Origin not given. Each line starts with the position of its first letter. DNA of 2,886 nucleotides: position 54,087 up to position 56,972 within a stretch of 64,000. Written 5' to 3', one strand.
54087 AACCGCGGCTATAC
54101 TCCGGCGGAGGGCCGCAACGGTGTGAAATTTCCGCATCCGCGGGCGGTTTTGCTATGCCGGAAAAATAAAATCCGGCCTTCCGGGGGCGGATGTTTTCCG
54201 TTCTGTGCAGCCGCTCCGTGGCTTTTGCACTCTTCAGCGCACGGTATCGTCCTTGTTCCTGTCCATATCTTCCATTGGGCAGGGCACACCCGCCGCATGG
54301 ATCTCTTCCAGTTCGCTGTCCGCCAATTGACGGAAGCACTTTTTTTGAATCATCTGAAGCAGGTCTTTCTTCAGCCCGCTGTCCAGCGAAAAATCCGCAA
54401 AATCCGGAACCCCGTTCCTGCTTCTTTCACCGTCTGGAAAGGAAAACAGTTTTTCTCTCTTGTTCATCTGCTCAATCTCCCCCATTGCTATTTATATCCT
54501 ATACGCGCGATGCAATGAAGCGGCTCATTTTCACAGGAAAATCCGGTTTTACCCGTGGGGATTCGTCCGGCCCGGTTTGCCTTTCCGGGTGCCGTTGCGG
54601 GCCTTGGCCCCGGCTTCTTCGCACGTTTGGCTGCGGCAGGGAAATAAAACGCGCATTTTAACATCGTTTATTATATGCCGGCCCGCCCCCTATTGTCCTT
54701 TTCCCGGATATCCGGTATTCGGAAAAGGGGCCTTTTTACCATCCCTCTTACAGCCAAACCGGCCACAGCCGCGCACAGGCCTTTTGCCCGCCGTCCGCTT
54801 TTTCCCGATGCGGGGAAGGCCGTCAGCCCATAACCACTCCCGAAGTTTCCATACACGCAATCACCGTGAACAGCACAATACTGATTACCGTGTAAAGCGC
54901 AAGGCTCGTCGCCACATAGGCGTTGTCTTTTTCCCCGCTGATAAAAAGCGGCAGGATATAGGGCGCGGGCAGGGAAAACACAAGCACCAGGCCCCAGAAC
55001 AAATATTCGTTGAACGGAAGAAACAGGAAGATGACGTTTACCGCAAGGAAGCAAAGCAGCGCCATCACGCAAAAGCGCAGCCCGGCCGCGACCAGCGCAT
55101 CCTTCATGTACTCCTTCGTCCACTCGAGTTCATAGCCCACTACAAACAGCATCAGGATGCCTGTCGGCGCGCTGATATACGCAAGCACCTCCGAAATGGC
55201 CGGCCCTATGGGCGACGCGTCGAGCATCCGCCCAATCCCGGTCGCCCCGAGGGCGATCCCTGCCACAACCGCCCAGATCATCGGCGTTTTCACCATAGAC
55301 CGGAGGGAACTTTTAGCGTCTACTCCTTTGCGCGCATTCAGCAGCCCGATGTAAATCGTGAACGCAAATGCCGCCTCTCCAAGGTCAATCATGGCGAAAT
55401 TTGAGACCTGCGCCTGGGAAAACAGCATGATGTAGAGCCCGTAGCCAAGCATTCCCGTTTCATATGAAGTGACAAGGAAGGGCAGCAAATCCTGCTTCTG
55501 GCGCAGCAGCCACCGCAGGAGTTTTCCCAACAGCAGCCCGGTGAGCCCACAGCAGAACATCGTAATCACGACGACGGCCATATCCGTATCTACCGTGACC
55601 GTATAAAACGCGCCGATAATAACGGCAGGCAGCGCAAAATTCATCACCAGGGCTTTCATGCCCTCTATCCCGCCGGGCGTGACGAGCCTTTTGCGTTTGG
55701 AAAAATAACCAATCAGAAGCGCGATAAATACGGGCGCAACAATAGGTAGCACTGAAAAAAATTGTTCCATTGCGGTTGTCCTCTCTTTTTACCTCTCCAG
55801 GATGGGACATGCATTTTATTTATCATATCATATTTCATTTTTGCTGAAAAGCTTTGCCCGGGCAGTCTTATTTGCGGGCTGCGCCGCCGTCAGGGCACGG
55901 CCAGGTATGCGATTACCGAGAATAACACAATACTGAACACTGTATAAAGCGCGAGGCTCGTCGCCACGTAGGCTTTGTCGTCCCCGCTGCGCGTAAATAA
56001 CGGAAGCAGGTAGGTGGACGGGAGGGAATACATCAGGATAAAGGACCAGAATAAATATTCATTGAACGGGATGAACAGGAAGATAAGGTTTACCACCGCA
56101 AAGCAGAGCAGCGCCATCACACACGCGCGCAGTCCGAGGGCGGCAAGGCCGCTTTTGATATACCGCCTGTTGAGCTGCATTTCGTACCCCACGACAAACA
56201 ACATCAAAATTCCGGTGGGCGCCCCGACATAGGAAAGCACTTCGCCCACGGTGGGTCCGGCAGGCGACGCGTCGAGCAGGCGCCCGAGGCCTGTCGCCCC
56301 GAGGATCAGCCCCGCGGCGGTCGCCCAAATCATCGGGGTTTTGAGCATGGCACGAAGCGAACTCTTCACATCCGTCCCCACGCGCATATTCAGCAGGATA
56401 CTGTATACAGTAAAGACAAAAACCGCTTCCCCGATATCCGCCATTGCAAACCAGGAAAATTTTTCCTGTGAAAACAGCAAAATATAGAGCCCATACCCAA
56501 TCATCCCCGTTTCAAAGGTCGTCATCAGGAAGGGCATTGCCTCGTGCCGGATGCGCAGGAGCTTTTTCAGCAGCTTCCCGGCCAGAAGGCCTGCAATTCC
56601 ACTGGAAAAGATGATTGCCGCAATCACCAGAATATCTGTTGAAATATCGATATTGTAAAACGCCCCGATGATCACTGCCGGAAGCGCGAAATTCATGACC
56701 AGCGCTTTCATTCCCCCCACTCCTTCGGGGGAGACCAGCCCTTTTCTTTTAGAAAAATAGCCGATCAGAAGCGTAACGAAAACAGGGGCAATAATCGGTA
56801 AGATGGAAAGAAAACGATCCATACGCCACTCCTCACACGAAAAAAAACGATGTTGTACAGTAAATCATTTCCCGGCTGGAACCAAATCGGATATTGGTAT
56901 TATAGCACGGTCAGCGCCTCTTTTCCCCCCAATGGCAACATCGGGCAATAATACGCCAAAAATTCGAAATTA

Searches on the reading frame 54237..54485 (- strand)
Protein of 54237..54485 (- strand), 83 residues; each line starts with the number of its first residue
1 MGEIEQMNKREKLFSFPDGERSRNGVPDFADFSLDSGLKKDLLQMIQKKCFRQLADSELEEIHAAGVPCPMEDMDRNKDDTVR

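Call 7: search_protein_families(library=ncbifam, proteins=[window:54237-54485:-], max_evalue=1)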
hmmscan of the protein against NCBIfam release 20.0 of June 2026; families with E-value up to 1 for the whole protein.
seq(83 aa): 0 families

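Call 8: search_protein_families(library=pfam, proteins=[window:54237-54485:-], max_evalue=1)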
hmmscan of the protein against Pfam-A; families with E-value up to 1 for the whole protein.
seq(83 aa): 0 families

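Call 38: find_homologous_proteins(query=A2, max_evalue=0.001)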
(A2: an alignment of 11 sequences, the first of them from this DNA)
Query A2 (11 sequences) (77 aa, profile of the alignment): 25 proteins with E <= 0.001 among 2268 candidates.
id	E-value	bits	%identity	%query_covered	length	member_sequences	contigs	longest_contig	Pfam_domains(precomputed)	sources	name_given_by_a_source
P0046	2.4e-18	84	96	100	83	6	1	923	-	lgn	-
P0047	4.8e-17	80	32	64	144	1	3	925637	-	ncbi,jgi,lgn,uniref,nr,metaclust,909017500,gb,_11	ncbi:hypothetical protein [Desulfosporosinus lacus]|uniref:Uncharacterized protein n=1 Tax=Desulfosp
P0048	7.2e-16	76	32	81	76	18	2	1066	-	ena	-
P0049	8.8e-16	76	46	65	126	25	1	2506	-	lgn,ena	-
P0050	8.9e-14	69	32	69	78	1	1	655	-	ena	-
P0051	4.8e-12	64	34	81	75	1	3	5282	-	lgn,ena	-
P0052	4.1e-11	61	39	36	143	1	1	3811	-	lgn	-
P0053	1.4e-10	59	-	-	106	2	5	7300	-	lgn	-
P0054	2.9e-10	58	-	-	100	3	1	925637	-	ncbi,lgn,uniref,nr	ncbi:hypothetical protein SAMN02746098_00382 [Desulfosporosinus lacus DSM 15449]|uniref:Uncharacteri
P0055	7.0e-9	53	35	44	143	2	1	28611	-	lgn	-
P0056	1.1e-7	50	34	49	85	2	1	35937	-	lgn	-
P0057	1.1e-7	50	34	49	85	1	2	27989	-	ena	-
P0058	1.2e-7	49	34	49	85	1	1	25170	-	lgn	-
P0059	1.6e-7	49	-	-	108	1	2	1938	-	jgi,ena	-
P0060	5.1e-7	48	37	49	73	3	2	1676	-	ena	-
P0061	1.2e-6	46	94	70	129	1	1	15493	-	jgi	-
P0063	9.3e-6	43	-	-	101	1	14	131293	-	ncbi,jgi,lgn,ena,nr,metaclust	ncbi:MAG: hypothetical protein VR69_00990 [Peptococcaceae bacterium BRH_c4b]|nr:MAG: hypothetical pr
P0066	3.6e-5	42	-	-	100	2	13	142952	-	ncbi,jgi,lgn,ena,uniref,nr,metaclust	ncbi:hypothetical protein [Desulfosporosinus sp. BICA1-9]|uniref:hypothetical protein n=1 Tax=Desulf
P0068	1.6e-4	39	-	-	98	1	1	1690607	-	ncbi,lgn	ncbi:hypothetical protein JCM14036_29480 [Desulfotomaculum defluvii]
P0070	7.5e-4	37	-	-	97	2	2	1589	-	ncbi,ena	-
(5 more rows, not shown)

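Call 40: search_protein_families(library=pfam, proteins=[P0047, P0055, P0063, P0066, P0068, P0053, P0056, P0070, P0059, P0046], max_evalue=10)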
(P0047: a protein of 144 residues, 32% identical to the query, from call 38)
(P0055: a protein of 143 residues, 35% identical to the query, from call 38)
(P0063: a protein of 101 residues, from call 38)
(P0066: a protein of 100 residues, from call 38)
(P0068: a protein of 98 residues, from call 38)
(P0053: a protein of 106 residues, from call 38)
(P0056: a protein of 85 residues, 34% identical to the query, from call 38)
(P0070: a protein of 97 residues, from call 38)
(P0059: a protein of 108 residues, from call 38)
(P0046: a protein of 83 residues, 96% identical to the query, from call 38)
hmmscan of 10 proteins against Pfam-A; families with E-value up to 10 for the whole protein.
P0047 (144 aa): 0 families

P0055 (143 aa): 1 family
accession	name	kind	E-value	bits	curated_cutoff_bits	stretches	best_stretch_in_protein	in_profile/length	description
PF04533.18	Herpes_U44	-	0.087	12.9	25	1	9-84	70-147/202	Herpes virus U44 protein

P0063 (101 aa): 0 families

P0066 (100 aa): 0 families

P0068 (98 aa): 3 families
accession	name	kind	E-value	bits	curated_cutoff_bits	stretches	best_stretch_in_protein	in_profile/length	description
PF00410.24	Ribosomal_S8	-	0.041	14.3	24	1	42-93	52-105/126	Ribosomal protein S8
PF12053.14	Par3_HAL_N_term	-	0.046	14.4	21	1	17-74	5-62/83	N-terminal of Par3 and HAL proteins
PF04604.19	L_biotic_typeA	-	0.16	12.3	21.7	1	70-84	14-28/50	Type-A lantibiotic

P0053 (106 aa): 7 families
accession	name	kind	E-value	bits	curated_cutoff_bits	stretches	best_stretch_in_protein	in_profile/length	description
PF06658.17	DUF1168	-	0.052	13.8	22.1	1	14-81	48-115/137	Protein of unknown function (DUF1168)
PF16494.10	Na_Ca_ex_C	-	0.077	13.9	25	1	26-83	35-92/137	C-terminal extension of sodium/calcium exchanger domain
PF10384.14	Scm3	-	0.097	12.8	24.3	1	54-86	6-37/53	Centromere protein Scm3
PF01778.22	Ribosomal_L28e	-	0.11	13.5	33.2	1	3-44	8-56/115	Ribosomal L28e protein family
PF20781.2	TssR_C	-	0.15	12.7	25.7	1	30-77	7-53/141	TssR C-terminal domain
PF10439.15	Bacteriocin_IIc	-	0.18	12.3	27.1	1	79-94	3-18/59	Bacteriocin class II with double-glycine leader peptide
PF04604.19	L_biotic_typeA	-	0.3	11.4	21.7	1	79-95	11-27/50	Type-A lantibiotic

P0056 (85 aa): 0 families

P0070 (97 aa): 0 families

P0059 (108 aa): 2 families
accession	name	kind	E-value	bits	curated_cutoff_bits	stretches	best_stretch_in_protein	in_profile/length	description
PF14406.12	Bacteroid_pep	-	0.015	16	25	1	80-104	12-36/52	Ribosomally synthesized peptide in Bacteroidetes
PF09228.15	Prok-TraM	-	0.062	14.1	22.2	1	11-80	14-89/102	Prokaryotic Transcriptional repressor TraM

P0046 (83 aa): 0 families

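Call 45: find_encoding_contigs(protein=P0066, flank=10000, max_places=1)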
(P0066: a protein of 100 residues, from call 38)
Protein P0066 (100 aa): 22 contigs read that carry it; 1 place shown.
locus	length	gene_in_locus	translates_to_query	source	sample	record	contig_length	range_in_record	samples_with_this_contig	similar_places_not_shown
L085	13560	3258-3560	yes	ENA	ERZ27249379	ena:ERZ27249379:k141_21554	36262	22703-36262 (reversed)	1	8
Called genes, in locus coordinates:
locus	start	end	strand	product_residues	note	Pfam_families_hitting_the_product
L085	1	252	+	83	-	?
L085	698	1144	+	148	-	-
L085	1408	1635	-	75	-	PF11300:DUF3102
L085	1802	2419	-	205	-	PF00440:TetR_N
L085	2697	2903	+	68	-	PF04542:Sigma70_r2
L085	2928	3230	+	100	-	PF08281:Sigma70_r4_2, PF04545:Sigma70_r4 (weak)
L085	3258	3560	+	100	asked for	-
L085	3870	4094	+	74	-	PF07862:Nif11 (weak)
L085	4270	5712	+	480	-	-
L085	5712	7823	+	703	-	PF02310:B12-binding (faint), PF04055:Radical_SAM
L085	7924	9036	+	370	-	PF22541:DUF7005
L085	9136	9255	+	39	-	-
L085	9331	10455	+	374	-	PF13458:Peripla_BP_6, PF13433:Peripla_BP_5, PF01094:ANF_receptor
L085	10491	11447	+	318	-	PF25973:BSH_CzcB (faint), PF00364:Biotin_lipoyl (faint), PF25917:BSH_RND (faint)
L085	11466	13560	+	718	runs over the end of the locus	PF03412:Peptidase_C39, PF13529:Peptidase_C39_2 (weak), PF00664:ABC_membrane, PF00005:ABC_tran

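Call 46: find_encoding_contigs(protein=P0068, flank=10000, max_places=1)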
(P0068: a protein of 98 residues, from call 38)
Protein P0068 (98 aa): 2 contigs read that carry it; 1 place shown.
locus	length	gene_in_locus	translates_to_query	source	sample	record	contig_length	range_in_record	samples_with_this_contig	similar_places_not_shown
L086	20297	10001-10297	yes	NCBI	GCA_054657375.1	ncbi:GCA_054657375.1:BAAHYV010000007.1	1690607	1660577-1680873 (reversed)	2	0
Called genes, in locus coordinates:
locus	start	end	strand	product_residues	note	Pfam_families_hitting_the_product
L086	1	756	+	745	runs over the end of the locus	PF07690:MFS_1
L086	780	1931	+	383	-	PF13458:Peripla_BP_6, PF01094:ANF_receptor, PF13433:Peripla_BP_5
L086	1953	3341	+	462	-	PF25919:BSH_CusB (faint), PF00364:Biotin_lipoyl (faint), PF25917:BSH_RND (weak), PF25973:BSH_CzcB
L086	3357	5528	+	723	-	PF03412:Peptidase_C39, PF13529:Peptidase_C39_2 (faint), PF00664:ABC_membrane, PF00005:ABC_tran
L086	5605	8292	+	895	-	PF00664:ABC_membrane, PF00005:ABC_tran, PF02463:SMC_N (faint)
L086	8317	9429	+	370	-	PF22541:DUF7005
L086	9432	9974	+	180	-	PF04542:Sigma70_r2, PF08281:Sigma70_r4_2, PF04545:Sigma70_r4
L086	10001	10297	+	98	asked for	-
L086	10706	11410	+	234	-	-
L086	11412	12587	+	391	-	PF04392:ABC_sub_bind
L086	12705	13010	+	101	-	PF07862:Nif11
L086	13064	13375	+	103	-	PF07862:Nif11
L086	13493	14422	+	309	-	PF01135:PCMT (weak), PF01209:Ubie_methyltran, PF13489:Methyltransf_23, PF07021:MetW, PF13847:Methyltransf_31, PF08241:Methyltransf_11, PF08242:Methyltransf_12, PF13649:Methyltransf_25, +3 more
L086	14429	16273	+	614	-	PF02624:YcaO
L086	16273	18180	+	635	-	PF02624:YcaO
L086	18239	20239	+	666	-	PF04055:Radical_SAM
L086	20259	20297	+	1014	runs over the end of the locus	PF13575:DUF4135, PF05147:LANC_like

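Call 47: find_encoding_contigs(protein=P0056, flank=10000, max_places=1)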
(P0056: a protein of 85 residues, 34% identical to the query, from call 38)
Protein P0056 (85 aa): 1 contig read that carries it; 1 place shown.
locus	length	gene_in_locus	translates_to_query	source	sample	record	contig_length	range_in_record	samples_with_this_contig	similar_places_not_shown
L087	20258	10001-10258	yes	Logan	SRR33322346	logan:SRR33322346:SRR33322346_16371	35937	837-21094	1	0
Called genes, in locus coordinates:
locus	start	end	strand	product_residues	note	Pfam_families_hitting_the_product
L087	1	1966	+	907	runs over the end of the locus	PF25788:Ig_Rha78A_N, PF08531:Bac_rhamnosid_N, PF05592:Bac_rhamnosid, PF17389:Bac_rhamnosid6H, PF17390:Bac_rhamnosid_C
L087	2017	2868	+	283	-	PF01261:AP_endonuc_2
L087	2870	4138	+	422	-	PF00370:FGGY_N, PF02782:FGGY_C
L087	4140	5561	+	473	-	-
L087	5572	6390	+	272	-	PF00596:Aldolase_II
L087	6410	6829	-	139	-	PF10825:DUF2752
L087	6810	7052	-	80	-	PF05154:TM2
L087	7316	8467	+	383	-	PF00266:Aminotran_5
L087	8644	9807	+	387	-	PF00389:2-Hacid_dh, PF02826:2-Hacid_dh_C, PF03446:NAD_binding_2 (weak), PF01842:ACT (faint)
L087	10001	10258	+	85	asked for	-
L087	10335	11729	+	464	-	PF04055:Radical_SAM, PF13353:Fer4_12 (weak), PF13186:SPASM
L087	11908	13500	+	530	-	PF00672:HAMP (weak), PF07228:SpoIIE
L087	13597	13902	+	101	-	PF01740:STAS, PF13466:STAS_2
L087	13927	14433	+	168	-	PF04542:Sigma70_r2, PF08281:Sigma70_r4_2, PF04545:Sigma70_r4 (weak)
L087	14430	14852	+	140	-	PF13581:HATPase_c_2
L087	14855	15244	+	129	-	-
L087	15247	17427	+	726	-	PF03412:Peptidase_C39, PF12385:Peptidase_C70 (weak), PF00664:ABC_membrane, PF00005:ABC_tran, PF02463:SMC_N (faint)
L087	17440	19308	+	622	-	PF00664:ABC_membrane, PF00005:ABC_tran, PF02463:SMC_N (weak)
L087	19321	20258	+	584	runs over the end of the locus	PF01554:MatE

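Call 52: search_solved_structures(query=A3, max_evalue=10)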
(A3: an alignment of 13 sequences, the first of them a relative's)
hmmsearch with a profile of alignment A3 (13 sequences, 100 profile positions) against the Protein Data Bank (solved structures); distinct sequences matched with E-value up to 10: 1.
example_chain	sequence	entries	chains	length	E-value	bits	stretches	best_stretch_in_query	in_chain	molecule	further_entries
9zn4_A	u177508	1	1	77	0.023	18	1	5-86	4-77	Nif11 domain-containing protein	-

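Call 54: search_solved_structures(query=A3, max_evalue=10, show_alignments=1)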
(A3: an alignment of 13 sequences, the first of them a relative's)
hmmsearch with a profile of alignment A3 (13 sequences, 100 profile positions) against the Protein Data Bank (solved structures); distinct sequences matched with E-value up to 10: 1.
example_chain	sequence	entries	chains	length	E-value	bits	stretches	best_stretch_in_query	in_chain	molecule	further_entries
9zn4_A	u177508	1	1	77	0.023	18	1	5-86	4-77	Nif11 domain-containing protein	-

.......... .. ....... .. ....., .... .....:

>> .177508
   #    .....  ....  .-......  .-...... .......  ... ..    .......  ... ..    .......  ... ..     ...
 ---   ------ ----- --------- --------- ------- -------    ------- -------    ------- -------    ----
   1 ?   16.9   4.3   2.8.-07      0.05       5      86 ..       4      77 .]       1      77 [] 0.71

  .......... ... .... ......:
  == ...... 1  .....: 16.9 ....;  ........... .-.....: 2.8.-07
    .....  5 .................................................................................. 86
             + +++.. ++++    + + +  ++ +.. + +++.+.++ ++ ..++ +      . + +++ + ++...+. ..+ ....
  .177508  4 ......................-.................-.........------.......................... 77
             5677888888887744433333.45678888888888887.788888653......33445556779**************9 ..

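Call 60: predict_structure(alignment_id=A3)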
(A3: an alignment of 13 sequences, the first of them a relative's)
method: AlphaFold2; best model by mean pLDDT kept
length: 100 residues; sequences in the alignment: 13
mean_pLDDT: 73.1   pTM: 0.42
mean pLDDT of the five models: 73.1, 72.5, 71.2, 70.8, 66.0
residues with pLDDT >= 90: 4; 70-90: 58; 50-70: 34; < 50: 4
segments of 3 or more residues with pLDDT < 50: 98-100
pLDDT, mean of each block of 10 residues (from residue 1): 71 89 74 84 83 70 66 65 75 53
secondary structure, 60 per line:
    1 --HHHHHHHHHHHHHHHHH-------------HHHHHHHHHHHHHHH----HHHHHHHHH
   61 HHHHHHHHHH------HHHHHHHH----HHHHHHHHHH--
elements in order: H3-19 H33-47 H52-70 H77-84 H89-98

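Call 67: fold_search(model_id=the predicted structure, library=pdb)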
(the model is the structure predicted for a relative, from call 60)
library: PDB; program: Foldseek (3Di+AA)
matches with E <= 10: 19; with E <= 0.001: 0
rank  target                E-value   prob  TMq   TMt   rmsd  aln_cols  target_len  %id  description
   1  7up4_A                2.6e+00  0.07  0.19  0.09   6.6        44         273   25  Crystal structure of C-terminal Domain of MSK1 in complex with covalently bound pyrrolopyrimidine compound 20 (co-crys (released 2022-07-06)
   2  7mkk_A                4.1e+00  0.08  0.22  0.29  10.8        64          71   11  Crystal structure of Drosophila Panoramix in complex with Sov NTD (released 2022-02-02)
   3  2a3q_B                4.1e+00  0.05  0.20  0.18  10.4        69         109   14  X-Ray Structure of Protein from Mus Musculus MM.29898 (released 2005-07-19)
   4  2a3q_A                5.4e+00  0.04  0.20  0.18  10.3        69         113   14  X-Ray Structure of Protein from Mus Musculus MM.29898 (released 2005-07-19)
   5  6sqy_D                5.7e+00  0.04  0.21  0.19  11.3        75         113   16  Mouse dCTPase in complex with dCMP (released 2020-01-29)
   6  8otz_DS               6.5e+00  0.04  0.19  0.08  14.9        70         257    8  48-nm repeat of the native axonemal doublet microtubule from bovine sperm (released 2023-11-22)
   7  6sqw_D                6.5e+00  0.03  0.19  0.18  10.3        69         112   14  Mouse dCTPase in complex with 5-Me-dCMP (released 2020-01-29)
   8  6sqw_A                6.5e+00  0.03  0.19  0.17  10.3        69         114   14  Mouse dCTPase in complex with 5-Me-dCMP (released 2020-01-29)
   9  7mu5_A                6.9e+00  0.03  0.20  0.18  10.4        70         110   11  Human DCTPP1 bound to Triptolide (released 2022-08-24)
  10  1ykh_A                7.4e+00  0.04  0.22  0.23  15.3        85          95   13  Structure of the mediator MED7/MED21 (Med7/Srb7) subcomplex (released 2005-02-22)
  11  7z0o_D                7.4e+00  0.04  0.18  0.09  17.2        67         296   12  Structure of transcription factor UAF in complex with TBP and 35S rRNA promoter DNA (released 2022-04-27)
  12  7mu5_F                7.4e+00  0.03  0.19  0.18  10.1        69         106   12  Human DCTPP1 bound to Triptolide (released 2022-08-24)
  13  6sqz_D                7.4e+00  0.03  0.19  0.18  10.4        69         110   14  Mouse dCTPase in complex with dCMPNPP (released 2020-01-29)
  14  4fla_B                7.4e+00  0.03  0.23  0.20  20.2       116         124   22  Crystal structure of human RPRD1B, carboxy-terminal domain (released 2012-08-22)
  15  1utg                  7.9e+00  0.08  0.26  0.35   8.9        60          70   17  REFINEMENT OF THE C2221 CRYSTAL FORM OF OXIDIZED UTEROGLOBIN AT 1.34 ANGSTROMS RESOLUTION (released 1989-10-15)
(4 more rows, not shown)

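Call 81: find_encoding_contigs(protein=P0061, flank=10000, max_places=2)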
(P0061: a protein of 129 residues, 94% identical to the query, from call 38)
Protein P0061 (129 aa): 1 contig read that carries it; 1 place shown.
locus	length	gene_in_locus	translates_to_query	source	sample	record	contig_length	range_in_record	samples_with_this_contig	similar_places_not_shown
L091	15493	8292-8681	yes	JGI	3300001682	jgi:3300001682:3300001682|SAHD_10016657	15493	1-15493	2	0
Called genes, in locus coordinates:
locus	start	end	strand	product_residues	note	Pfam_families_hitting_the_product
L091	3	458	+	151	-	?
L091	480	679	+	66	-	-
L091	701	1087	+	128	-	-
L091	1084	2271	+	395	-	PF00501:AMP-binding, PF23562:AMP-binding_C_3 (faint)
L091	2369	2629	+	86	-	PF00550:PP-binding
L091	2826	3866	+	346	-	PF01210:NAD_Gly3P_dh_N, PF07479:NAD_Gly3P_dh_C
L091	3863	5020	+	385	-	PF07690:MFS_1, PF12832:MFS_1_like, PF00083:Sugar_tr (weak), PF07690:MFS_1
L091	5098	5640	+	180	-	PF03729:DUF308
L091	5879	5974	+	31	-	-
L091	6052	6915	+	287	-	PF03547:Mem_trans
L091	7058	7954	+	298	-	-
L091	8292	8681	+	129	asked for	-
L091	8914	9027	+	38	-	-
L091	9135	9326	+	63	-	-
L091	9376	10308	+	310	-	-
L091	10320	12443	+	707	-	PF03412:Peptidase_C39, PF13529:Peptidase_C39_2 (weak), PF00664:ABC_membrane, PF00005:ABC_tran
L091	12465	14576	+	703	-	PF00664:ABC_membrane, PF00005:ABC_tran, PF02463:SMC_N (faint)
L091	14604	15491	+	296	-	?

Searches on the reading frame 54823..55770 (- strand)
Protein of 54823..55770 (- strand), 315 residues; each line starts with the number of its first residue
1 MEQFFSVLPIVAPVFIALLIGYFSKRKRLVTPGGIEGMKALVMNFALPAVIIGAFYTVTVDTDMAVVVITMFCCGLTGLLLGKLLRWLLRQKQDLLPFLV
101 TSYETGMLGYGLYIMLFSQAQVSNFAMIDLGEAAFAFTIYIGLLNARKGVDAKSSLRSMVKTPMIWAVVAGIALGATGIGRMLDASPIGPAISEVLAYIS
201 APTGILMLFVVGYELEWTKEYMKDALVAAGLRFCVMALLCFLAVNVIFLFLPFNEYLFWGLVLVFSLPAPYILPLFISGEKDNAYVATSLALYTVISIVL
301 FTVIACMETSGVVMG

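Call 3: search_protein_families(library=pfam, proteins=[window:54823-55770:-])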
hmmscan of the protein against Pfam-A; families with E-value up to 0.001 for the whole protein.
window:54823-55770:- (315 aa): 1 family
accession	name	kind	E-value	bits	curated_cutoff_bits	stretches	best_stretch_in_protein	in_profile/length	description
PF03547.23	Mem_trans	-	3e-08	33.1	25.7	1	11-304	6-342/343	Membrane transport protein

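Call 4: search_protein_families(library=ncbifam, proteins=[window:54823-55770:-])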
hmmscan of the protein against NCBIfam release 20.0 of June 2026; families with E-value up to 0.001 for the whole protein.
window:54823-55770:- (315 aa): 2 families
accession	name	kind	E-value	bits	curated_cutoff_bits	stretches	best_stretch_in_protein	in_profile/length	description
TIGR00946.1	2a69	subfamily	1.7e-09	37.3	246.05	1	9-305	8-331/336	auxin efflux carrier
NF010825.0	PRK14229.1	equivalog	4.1e-05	24.2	101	1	39-115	32-108/109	fluoride efflux transporter CrcB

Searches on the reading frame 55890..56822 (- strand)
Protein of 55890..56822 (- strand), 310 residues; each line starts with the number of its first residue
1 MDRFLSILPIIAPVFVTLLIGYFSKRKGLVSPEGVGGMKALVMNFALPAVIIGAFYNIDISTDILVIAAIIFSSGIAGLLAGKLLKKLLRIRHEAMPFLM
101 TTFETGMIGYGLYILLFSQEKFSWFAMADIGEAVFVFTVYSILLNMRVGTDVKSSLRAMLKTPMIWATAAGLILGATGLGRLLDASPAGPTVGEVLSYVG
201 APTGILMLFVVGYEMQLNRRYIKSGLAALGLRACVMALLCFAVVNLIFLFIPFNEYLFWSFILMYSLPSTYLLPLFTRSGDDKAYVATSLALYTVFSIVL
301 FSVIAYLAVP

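Call 3: search_protein_families(library=pfam, proteins=[window:55890-56822:-])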
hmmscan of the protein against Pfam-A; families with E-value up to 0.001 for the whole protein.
window:55890-56822:- (310 aa): 1 family
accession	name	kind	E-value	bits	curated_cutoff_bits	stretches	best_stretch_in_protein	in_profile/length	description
PF03547.23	Mem_trans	-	1.8e-10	40.4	25.7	1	11-146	6-146/343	Membrane transport protein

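Call 4: search_protein_families(library=ncbifam, proteins=[window:55890-56822:-])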
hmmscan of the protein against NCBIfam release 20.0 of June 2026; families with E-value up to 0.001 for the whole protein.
window:55890-56822:- (310 aa): 1 family
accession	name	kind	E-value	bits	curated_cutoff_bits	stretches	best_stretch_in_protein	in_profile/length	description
TIGR00946.1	2a69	subfamily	3.7e-13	49.3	246.05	1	7-307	6-333/336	auxin efflux carrier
